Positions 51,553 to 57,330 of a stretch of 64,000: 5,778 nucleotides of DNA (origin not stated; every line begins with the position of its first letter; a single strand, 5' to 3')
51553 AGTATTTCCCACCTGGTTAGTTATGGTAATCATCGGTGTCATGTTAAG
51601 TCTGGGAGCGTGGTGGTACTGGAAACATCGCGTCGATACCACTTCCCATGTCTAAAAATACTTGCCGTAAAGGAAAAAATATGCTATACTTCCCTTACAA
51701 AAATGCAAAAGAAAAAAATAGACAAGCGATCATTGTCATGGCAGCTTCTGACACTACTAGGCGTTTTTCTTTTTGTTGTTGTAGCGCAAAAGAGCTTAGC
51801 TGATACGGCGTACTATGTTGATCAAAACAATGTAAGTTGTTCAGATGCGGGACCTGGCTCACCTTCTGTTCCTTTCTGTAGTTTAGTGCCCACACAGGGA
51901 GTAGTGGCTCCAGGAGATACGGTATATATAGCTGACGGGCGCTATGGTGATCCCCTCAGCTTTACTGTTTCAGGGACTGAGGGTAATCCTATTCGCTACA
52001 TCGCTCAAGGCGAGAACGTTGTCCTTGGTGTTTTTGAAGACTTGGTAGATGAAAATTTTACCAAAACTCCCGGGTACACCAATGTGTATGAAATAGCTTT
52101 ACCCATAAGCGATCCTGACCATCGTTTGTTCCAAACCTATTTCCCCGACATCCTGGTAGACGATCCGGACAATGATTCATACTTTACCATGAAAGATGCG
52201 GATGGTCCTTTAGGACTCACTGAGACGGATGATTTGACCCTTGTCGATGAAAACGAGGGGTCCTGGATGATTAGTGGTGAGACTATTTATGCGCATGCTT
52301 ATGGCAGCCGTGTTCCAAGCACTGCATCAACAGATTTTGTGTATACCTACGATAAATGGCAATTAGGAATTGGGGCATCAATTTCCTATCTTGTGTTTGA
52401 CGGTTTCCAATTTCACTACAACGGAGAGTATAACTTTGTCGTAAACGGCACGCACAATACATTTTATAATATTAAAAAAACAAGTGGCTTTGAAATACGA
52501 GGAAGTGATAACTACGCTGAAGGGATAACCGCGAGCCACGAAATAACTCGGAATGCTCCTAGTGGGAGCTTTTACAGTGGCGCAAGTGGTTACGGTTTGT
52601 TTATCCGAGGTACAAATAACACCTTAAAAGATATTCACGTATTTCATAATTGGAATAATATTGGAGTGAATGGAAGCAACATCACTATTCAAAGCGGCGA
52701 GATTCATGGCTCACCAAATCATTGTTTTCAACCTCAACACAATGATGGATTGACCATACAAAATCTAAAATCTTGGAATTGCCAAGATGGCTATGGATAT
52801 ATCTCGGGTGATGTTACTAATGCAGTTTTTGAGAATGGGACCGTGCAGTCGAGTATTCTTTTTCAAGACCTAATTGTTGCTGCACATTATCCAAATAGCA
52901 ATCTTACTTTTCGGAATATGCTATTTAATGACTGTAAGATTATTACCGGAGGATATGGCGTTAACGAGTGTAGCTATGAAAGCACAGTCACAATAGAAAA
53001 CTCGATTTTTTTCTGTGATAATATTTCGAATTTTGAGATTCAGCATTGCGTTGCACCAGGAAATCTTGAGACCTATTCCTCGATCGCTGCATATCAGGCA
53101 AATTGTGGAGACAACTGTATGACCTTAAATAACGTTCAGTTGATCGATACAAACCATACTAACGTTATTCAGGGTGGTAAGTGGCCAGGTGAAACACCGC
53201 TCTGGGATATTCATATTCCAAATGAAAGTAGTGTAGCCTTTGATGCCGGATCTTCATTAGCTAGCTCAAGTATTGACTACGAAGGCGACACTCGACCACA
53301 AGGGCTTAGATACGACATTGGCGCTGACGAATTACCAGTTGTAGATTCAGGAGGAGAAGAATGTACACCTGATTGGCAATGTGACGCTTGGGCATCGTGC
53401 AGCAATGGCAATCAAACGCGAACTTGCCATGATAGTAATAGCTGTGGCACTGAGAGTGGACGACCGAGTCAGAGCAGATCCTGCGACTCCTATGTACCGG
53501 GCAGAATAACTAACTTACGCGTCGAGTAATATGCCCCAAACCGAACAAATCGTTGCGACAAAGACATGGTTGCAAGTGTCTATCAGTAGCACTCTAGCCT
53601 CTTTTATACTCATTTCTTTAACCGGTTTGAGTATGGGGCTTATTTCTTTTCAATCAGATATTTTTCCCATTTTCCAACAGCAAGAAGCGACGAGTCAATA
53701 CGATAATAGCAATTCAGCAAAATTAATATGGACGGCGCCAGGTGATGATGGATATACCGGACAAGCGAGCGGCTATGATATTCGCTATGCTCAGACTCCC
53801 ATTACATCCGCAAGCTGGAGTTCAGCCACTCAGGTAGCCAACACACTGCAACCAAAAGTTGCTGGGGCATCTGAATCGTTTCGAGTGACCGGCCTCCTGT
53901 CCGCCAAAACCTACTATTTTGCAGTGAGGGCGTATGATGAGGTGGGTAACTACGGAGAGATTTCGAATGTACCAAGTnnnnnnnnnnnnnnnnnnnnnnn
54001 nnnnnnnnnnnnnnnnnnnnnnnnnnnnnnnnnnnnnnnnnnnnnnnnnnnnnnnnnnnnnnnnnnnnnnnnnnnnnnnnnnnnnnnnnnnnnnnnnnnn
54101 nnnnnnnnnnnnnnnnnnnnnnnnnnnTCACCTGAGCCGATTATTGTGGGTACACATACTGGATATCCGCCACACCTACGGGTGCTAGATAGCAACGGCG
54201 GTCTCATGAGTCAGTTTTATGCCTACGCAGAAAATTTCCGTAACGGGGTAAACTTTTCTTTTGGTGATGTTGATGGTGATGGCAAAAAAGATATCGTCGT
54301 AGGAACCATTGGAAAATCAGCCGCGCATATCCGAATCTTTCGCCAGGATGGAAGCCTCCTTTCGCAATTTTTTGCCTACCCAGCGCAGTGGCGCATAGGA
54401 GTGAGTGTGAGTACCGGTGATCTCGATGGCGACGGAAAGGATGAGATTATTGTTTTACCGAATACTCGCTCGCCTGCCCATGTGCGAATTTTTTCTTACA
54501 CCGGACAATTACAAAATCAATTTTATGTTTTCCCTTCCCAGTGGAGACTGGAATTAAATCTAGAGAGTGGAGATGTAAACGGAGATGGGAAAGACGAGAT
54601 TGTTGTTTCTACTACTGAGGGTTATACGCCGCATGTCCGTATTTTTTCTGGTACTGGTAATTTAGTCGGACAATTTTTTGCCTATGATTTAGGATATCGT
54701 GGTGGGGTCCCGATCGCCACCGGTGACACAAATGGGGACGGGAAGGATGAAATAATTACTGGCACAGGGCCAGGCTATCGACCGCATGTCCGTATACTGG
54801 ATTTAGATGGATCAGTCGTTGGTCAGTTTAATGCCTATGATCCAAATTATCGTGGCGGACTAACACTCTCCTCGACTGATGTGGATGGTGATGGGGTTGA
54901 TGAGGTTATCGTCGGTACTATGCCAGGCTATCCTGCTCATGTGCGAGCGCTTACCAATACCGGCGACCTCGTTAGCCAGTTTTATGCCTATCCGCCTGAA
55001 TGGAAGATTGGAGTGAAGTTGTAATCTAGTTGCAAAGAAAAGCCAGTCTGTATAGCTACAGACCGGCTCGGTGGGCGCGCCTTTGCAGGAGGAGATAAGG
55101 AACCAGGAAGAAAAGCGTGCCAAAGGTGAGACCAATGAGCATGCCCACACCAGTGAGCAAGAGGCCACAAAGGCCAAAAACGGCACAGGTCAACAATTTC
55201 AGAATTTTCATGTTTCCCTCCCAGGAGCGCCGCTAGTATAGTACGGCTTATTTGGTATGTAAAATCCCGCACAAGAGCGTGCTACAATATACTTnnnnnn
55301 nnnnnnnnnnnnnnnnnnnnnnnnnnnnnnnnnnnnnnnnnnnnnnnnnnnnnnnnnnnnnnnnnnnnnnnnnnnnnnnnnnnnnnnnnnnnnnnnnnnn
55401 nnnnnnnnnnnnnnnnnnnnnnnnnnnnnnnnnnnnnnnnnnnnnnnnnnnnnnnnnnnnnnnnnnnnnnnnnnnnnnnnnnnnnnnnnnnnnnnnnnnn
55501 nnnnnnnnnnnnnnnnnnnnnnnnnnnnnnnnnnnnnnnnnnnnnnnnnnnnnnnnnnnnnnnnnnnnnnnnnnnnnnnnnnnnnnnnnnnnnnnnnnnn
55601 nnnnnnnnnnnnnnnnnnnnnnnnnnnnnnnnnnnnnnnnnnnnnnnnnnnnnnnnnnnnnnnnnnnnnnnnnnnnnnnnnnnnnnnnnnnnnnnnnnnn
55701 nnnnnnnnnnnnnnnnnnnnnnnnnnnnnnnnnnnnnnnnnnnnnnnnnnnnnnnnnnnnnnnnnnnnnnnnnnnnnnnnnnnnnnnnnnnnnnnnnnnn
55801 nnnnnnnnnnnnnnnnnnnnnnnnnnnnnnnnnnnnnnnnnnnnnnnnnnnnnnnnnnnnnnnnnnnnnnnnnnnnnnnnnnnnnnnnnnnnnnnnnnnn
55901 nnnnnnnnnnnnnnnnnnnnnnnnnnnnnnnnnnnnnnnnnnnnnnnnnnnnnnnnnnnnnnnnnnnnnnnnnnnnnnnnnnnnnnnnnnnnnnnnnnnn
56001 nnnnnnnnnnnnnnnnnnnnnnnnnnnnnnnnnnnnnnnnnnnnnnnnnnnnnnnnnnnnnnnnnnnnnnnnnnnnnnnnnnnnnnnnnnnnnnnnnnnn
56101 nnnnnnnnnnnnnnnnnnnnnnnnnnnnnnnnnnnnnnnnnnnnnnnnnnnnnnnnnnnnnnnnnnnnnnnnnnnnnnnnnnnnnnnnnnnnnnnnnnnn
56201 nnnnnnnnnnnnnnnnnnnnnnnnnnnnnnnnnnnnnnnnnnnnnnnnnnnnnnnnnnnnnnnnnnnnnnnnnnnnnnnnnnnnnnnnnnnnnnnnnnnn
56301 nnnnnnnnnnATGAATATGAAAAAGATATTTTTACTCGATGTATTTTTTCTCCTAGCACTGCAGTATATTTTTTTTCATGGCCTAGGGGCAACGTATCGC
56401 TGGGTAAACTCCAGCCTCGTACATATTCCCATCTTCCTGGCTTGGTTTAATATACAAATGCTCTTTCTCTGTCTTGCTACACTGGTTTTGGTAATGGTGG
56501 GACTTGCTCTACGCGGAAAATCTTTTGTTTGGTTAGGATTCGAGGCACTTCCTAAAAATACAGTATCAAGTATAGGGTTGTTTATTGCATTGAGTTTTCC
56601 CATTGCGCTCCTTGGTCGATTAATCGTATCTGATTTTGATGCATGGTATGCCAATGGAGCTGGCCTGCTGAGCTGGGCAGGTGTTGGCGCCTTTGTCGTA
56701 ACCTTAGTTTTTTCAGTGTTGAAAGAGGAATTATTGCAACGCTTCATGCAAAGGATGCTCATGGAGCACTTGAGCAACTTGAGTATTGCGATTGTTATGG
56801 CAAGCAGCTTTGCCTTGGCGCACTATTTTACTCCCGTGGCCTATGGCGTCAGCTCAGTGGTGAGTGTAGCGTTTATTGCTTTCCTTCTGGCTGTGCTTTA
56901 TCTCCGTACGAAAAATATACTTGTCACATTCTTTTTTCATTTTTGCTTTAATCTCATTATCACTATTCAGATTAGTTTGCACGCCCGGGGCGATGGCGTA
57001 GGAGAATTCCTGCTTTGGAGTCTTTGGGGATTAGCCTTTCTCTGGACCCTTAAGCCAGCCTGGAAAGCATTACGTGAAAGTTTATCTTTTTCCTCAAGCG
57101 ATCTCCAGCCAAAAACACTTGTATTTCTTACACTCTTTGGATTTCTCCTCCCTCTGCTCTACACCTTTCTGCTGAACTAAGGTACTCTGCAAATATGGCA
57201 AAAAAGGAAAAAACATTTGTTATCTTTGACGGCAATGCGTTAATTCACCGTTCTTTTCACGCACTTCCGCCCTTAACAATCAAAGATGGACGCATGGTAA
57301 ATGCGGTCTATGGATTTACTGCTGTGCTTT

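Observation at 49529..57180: Cell-surface gene cluster: LTD-PKD-LTD-OB-fold anchor protein, beta-helix protein, FN3 plus FG-GAP propeller, prenyltransferase-like toroid and CPBP protease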

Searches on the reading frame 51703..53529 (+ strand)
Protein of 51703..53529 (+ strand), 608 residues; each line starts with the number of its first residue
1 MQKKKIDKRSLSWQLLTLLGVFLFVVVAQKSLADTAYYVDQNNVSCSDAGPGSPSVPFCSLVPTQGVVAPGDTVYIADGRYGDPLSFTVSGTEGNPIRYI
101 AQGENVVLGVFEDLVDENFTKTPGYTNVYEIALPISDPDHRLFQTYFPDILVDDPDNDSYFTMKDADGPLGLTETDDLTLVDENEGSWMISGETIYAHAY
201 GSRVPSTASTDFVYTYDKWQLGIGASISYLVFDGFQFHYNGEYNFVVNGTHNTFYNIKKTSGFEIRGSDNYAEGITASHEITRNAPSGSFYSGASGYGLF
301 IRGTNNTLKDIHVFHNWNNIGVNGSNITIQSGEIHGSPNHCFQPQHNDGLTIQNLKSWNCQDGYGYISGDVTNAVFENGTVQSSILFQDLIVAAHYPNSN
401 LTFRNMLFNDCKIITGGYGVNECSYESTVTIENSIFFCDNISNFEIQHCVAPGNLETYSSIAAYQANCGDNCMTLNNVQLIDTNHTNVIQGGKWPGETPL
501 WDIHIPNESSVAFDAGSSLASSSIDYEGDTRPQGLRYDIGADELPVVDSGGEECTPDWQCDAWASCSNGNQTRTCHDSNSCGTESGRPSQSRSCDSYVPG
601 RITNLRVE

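Call 3: search_protein_families(library=pfam, proteins=[window:51703-53529:+], max_evalue=0.1)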
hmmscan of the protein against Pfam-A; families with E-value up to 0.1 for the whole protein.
window:51703-53529:+ (608 aa): 1 family
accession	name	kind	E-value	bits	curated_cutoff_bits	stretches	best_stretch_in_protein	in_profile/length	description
PF22842.2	Pel9A-like_beta_helix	-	0.00012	21.6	25.2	1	33-85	7-56/370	Pel9A-like, right handed beta helix region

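Call 4: search_protein_families(library=ncbifam, proteins=[window:51703-53529:+], max_evalue=0.1)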
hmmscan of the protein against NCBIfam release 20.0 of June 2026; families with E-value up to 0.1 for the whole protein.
window:51703-53529:+ (608 aa): 1 family
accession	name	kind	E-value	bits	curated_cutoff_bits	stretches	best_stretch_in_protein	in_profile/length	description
NF041518.1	choice_anch_Q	domain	2.9e-06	27.4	25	1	504-543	17-56/58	choice-of-anchor Q domain-containing protein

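Call 69: find_homologous_proteins(query=window:51703-53529:+, max_evalue=0.00001)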
Query window:51703-53529:+ (608 aa): 7 proteins with E <= 0.00001 among 8000 candidates.
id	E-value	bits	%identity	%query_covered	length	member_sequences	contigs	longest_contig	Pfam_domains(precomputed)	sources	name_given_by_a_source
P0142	0.0e+0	1430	100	100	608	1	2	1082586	PF22842.4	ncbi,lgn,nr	ncbi:MAG: hypothetical protein H6760_04895 [Candidatus Nomurabacteria bacterium]|nr:MAG: hypothetica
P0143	8.8e-220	749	56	91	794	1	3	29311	PF17963.8,PF17892.8,PF22842.4,PF05345.19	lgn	-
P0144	2.4e-76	276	34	87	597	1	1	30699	PF22842.4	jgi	jgi:hypothetical protein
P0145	6.1e-63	231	34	84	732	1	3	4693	PF22842.4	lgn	-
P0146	1.5e-57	214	32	87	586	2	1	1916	-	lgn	-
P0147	1.1e-48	184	30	89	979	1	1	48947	PF22842.4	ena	-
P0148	8.0e-12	63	47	10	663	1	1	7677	PF13229.13,PF17957.8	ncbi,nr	ncbi:MAG: right-handed parallel beta-helix repeat-containing protein [Candidatus Kerfeldbacteria bac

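Call 70: find_encoding_contigs(protein=P0143, flank=8000, max_places=2)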
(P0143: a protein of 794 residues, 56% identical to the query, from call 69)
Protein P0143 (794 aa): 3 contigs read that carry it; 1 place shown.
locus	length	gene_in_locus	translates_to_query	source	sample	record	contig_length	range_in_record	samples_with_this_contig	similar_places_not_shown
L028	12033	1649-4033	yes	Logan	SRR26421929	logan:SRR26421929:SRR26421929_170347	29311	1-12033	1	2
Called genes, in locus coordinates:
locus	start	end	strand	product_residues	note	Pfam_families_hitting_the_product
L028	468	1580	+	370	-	PF09587:PGA_cap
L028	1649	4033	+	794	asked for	PF22842:Pel9A-like_beta_helix (weak), PF05345:He_PIG (weak), PF17892:Cadherin_5 (faint), PF17963:Big_9, PF05345:He_PIG (weak)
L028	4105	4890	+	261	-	PF12705:PDDEXK_1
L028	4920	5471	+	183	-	PF07638:Sigma70_ECF (faint), PF04542:Sigma70_r2, PF08281:Sigma70_r4_2, PF04545:Sigma70_r4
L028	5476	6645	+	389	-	PF18915:DUF5667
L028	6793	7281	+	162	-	-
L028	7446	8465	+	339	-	PF04055:Radical_SAM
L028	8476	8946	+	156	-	PF00578:AhpC-TSA, PF08534:Redoxin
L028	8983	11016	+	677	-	PF09826:Beta_propel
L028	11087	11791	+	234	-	PF00970:FAD_binding_6 (weak), PF00175:NAD_binding_1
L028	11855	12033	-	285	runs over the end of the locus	PF02775:TPP_enzyme_C, PF12367:PFO_beta_C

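Call 71: find_encoding_contigs(protein=P0144, flank=8000, max_places=2)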
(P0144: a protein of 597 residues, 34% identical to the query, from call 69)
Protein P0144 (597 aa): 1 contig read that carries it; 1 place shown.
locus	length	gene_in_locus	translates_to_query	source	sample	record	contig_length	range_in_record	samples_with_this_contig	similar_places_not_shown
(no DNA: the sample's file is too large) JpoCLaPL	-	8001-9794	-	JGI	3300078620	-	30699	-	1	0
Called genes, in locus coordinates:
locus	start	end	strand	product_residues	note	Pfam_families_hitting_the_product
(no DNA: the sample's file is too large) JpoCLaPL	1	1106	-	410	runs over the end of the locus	PF00999:Na_H_Exchanger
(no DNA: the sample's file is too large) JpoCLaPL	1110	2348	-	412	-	PF00890:FAD_binding_2 (faint), PF01266:DAO (faint), PF01494:FAD_binding_3, PF03486:HI0933_like (faint), PF04820:Trp_halogenase, PF07992:Pyr_redox_2 (faint), PF12831:FAD_oxidored, PF04820:Trp_halogenase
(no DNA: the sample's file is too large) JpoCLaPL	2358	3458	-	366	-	PF21212:Dimerisation2-like_dom, PF08100:Dimerisation (weak), PF13489:Methyltransf_23, PF00891:Methyltransf_2, PF08242:Methyltransf_12, PF13649:Methyltransf_25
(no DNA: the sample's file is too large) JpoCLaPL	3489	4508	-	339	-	PF01207:Dus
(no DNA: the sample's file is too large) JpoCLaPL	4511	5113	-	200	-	PF03193:RsgA_GTPase (faint), PF00009:GTP_EFTU (faint), PF02421:FeoB_N, PF01926:MMR_HSR1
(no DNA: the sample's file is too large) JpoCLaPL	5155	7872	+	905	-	PF12419:DUF3670, PF00176:SNF2-rel_dom, PF00270:DEAD (weak), PF04851:ResIII (weak), PF00271:Helicase_C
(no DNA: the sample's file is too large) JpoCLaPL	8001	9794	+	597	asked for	PF22842:Pel9A-like_beta_helix (faint)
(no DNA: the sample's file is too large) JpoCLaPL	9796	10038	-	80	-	-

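Call 72: find_encoding_contigs(protein=P0147, flank=8000, max_places=2)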
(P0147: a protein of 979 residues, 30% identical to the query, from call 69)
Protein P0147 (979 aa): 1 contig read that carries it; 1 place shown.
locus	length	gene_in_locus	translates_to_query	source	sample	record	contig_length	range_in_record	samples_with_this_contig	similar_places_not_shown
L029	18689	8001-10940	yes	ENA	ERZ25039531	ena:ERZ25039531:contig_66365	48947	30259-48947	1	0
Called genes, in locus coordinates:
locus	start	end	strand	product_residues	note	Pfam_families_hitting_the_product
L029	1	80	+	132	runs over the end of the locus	-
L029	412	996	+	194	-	-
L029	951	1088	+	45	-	-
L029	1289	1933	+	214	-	-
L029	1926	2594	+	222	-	-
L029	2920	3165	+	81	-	PF04989:RMNT_CmcI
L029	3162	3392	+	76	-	-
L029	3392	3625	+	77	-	-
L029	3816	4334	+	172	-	-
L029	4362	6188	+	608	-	-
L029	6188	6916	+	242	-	-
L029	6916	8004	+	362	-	-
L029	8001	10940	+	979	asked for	PF22842:Pel9A-like_beta_helix (weak)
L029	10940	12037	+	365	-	-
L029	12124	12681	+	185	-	-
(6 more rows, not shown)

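Call 76: search_protein_families(library=padloc, proteins=[window:51703-53529:+], max_evalue=0.01)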
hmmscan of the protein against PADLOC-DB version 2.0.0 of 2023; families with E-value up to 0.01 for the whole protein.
window:51703-53529:+ (608 aa): 0 families

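Call 82: predict_structure(alignment_id=A5)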
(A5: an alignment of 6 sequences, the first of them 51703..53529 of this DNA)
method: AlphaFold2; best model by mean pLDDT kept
length: 608 residues; sequences in the alignment: 6
mean_pLDDT: 64.0   pTM: 0.64
mean pLDDT of the five models: 64.0, 63.2, 61.2, 58.7, 45.4
residues with pLDDT >= 90: 71; 70-90: 194; 50-70: 181; < 50: 162
segments of 3 or more residues with pLDDT < 50: 1-13, 18-45, 47-55, 63-65, 154-159, 220-222, 390-395, 417-424, 493-556, 583-585, 596-608
pLDDT, mean of each block of 10 residues (from residue 1): 39 48 34 38 44 52 61 79 73 91 80 82 92 76 80 51 69 88 89 90 71 70 67 85 74 90 86 86 61 65 93 75 90 71 80 79 61 83 61 55 78 55 59 72 59 55 56 68 54 38 32 28 29 26 25 47 66 65 53 45 24
secondary structure, 60 per line:
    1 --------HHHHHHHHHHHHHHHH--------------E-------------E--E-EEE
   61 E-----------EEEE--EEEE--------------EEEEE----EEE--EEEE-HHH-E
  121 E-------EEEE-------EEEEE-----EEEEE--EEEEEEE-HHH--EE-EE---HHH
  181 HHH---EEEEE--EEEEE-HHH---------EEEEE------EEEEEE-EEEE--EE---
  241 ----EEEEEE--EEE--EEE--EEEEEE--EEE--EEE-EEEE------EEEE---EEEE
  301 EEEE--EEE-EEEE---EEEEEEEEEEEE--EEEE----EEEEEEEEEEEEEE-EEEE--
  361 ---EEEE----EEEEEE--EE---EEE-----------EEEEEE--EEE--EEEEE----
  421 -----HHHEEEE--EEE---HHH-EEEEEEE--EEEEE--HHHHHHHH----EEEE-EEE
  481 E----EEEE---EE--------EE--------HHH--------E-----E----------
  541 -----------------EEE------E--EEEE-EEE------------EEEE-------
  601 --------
elements in order: H9-24 E58-61 E73-76 E79-82 E97-101 E106-108 E111-114 E129-132 E140-144 E150-154 E157-163 H178-183 E187-191 E194-198 E212-216 E223-228 E230-233 E245-250 E253-255 E258-260 E263-268 E271-273 E276-278 E280-283 E290-293 E297-304 E307-309 E311-314 E318-329 E332-335 E340-353 E355-358 E364-367 E372-377 E385-387 E399-404 E407-409 E412-416 E429-432 E435-437 E445-451 E454-458 H461-468 E473-476 E478-481 E486-489 E558-560 E570-573 E575-577 E590-593

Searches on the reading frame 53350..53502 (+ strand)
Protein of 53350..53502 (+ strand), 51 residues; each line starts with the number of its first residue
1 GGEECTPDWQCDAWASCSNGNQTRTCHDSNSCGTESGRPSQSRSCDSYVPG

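Call 75: search_protein_families(library=pfam, proteins=[window:53350-53502:+], max_evalue=10)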
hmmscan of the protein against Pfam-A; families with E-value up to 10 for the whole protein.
seq(51 aa): 0 families

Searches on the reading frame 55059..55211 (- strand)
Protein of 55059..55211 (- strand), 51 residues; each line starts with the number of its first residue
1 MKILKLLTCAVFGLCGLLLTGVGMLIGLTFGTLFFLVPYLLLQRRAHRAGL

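Call 75: search_protein_families(library=pfam, proteins=[window:55059-55211:-], max_evalue=10)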
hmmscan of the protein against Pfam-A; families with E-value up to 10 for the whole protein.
seq(51 aa): 1 family
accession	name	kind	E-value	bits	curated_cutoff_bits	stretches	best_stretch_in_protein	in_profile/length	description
PF03899.21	ATP-synt_I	-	0.0019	19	25.1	1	3-47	4-48/99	ATP synthase I chain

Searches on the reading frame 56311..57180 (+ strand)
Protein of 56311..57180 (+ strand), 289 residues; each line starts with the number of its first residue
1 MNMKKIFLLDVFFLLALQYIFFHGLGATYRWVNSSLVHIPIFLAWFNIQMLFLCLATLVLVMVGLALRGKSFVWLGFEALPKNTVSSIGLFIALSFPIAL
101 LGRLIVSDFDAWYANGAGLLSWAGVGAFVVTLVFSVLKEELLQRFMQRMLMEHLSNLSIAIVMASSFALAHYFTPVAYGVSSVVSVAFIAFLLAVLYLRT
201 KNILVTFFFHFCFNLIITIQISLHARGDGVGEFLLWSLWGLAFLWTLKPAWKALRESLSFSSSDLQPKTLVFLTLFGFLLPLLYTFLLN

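Call 3: search_protein_families(library=pfam, proteins=[window:56311-57180:+], max_evalue=0.1)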
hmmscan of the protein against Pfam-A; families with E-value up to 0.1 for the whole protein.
window:56311-57180:+ (289 aa): 1 family
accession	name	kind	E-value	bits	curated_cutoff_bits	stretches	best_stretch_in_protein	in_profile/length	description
PF02517.21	Rce1-like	-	2.3e-09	37.8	22.4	1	125-216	5-93/93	Type II CAAX prenyl endopeptidase Rce1-like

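Call 4: search_protein_families(library=ncbifam, proteins=[window:56311-57180:+], max_evalue=0.1)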
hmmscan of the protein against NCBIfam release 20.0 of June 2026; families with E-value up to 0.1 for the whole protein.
window:56311-57180:+ (289 aa): 1 family
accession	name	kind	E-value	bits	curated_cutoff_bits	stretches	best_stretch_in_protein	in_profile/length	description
NF033192.3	CPBP_JDVT_MrtJ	equivalog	0.0011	19.6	75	1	135-216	18-94/98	JDVT-CTERM system glutamic-type intramembrane protease MrtJ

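Call 76: search_protein_families(library=padloc, proteins=[window:56311-57180:+], max_evalue=0.01)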
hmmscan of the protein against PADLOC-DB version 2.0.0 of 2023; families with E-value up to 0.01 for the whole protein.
window:56311-57180:+ (289 aa): 0 families
